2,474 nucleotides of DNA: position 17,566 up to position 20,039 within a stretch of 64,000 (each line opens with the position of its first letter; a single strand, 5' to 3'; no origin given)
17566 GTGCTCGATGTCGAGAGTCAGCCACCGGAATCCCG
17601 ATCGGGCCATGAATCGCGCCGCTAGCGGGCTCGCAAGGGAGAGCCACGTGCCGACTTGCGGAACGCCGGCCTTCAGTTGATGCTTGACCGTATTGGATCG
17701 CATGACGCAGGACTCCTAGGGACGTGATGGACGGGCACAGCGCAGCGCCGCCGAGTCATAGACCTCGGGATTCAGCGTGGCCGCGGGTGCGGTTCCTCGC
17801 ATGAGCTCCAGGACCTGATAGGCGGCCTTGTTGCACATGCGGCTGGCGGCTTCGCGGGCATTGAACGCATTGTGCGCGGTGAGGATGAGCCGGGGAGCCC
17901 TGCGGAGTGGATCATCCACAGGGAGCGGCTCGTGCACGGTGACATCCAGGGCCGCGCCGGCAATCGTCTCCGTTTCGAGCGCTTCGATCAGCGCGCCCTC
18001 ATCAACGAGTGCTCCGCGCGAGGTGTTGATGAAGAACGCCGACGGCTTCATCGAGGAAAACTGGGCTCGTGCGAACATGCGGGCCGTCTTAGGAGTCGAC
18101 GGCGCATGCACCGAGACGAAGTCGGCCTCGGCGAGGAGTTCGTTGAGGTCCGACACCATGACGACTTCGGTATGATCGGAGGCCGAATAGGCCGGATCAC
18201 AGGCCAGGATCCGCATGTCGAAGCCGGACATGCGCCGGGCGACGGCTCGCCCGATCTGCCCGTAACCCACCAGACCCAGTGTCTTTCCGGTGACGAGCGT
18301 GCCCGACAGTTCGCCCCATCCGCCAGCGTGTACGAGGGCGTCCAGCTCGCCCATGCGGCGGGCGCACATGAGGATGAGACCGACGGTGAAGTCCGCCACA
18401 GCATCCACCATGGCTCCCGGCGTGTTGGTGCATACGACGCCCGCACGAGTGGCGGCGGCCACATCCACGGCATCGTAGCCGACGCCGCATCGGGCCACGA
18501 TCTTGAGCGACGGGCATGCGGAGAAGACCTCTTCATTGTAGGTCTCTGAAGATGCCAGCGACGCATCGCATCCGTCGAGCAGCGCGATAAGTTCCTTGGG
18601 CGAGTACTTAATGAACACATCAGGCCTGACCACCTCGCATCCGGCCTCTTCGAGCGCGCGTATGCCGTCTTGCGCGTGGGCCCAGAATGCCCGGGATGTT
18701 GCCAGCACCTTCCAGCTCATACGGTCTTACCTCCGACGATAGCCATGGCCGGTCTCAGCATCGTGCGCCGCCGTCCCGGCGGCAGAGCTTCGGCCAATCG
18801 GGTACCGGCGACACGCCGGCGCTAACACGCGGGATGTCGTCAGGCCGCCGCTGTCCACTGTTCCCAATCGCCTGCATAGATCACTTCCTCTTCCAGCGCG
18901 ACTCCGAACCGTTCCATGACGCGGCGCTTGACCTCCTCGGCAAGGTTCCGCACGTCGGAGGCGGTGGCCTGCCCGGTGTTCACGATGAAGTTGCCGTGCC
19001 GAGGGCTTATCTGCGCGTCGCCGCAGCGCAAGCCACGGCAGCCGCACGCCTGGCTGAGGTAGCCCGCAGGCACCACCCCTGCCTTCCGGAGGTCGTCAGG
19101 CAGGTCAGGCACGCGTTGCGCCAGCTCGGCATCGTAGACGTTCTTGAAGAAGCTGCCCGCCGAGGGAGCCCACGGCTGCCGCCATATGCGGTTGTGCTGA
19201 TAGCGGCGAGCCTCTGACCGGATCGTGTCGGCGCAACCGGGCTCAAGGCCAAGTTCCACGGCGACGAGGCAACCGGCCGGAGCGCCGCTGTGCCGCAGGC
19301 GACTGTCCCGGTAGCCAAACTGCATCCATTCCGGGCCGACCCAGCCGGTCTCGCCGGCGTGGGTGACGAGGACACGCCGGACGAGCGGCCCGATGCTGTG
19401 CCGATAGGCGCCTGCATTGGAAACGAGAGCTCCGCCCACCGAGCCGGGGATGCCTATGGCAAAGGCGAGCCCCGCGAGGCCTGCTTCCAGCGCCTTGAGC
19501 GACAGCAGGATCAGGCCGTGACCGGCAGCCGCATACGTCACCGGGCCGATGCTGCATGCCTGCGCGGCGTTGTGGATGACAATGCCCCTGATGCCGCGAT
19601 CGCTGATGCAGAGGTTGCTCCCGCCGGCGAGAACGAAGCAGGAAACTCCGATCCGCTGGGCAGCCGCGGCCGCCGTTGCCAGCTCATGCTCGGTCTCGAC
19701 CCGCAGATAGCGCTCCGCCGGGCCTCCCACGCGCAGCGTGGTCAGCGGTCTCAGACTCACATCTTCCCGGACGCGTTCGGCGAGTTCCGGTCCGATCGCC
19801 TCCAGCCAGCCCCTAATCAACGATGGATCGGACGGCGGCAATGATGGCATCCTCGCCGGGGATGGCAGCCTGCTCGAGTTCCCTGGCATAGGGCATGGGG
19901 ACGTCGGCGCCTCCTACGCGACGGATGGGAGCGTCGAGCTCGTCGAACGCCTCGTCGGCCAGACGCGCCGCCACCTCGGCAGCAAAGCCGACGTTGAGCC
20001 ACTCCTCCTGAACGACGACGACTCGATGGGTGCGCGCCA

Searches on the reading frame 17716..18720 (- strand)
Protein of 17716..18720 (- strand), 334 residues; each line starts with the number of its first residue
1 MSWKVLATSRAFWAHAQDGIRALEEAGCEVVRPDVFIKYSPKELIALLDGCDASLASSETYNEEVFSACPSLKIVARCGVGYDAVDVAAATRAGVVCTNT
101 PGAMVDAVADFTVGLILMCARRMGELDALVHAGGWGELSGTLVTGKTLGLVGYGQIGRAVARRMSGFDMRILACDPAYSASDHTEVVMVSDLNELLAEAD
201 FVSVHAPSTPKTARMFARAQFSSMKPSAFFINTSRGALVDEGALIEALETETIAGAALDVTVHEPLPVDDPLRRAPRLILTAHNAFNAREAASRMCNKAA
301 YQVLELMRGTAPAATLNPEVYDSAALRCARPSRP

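Call 77: search_protein_families(library=pfam, proteins=[window:17716-18720:-], max_evalue=0.00001)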
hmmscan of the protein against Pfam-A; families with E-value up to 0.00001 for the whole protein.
window:17716-18720:- (334 aa): 2 families
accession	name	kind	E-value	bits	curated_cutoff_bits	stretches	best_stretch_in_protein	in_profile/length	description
PF02826.25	2-Hacid_dh_C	-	2.1e-57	193.8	25.1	1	113-285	1-178/178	D-isomer specific 2-hydroxyacid dehydrogenase, NAD binding domain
PF00389.36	2-Hacid_dh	-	9.9e-26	90.4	24.6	1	16-315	8-132/134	D-isomer specific 2-hydroxyacid dehydrogenase, catalytic domain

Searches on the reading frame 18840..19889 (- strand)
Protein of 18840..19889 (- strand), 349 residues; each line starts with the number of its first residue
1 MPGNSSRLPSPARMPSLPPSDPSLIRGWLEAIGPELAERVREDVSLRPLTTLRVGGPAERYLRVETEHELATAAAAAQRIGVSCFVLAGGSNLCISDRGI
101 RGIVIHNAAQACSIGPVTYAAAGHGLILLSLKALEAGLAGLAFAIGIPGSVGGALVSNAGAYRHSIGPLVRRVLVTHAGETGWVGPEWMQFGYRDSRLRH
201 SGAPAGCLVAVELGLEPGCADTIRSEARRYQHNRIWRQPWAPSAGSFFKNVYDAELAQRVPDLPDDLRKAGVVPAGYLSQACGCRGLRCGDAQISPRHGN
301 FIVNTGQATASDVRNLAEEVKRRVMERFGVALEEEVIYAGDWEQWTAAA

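Call 77: search_protein_families(library=pfam, proteins=[window:18840-19889:-], max_evalue=0.00001)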
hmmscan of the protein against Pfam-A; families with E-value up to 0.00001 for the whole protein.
window:18840-19889:- (349 aa): 2 families
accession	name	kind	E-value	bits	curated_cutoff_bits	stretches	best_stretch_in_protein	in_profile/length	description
PF02873.21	MurB_C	-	8.5e-28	96.9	27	1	223-337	2-97/99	UDP-N-acetylenolpyruvoylglucosamine reductase, C-terminal domain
PF01565.28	FAD_binding_4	-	1.3e-08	35.1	26.4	1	60-166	3-115/139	FAD binding domain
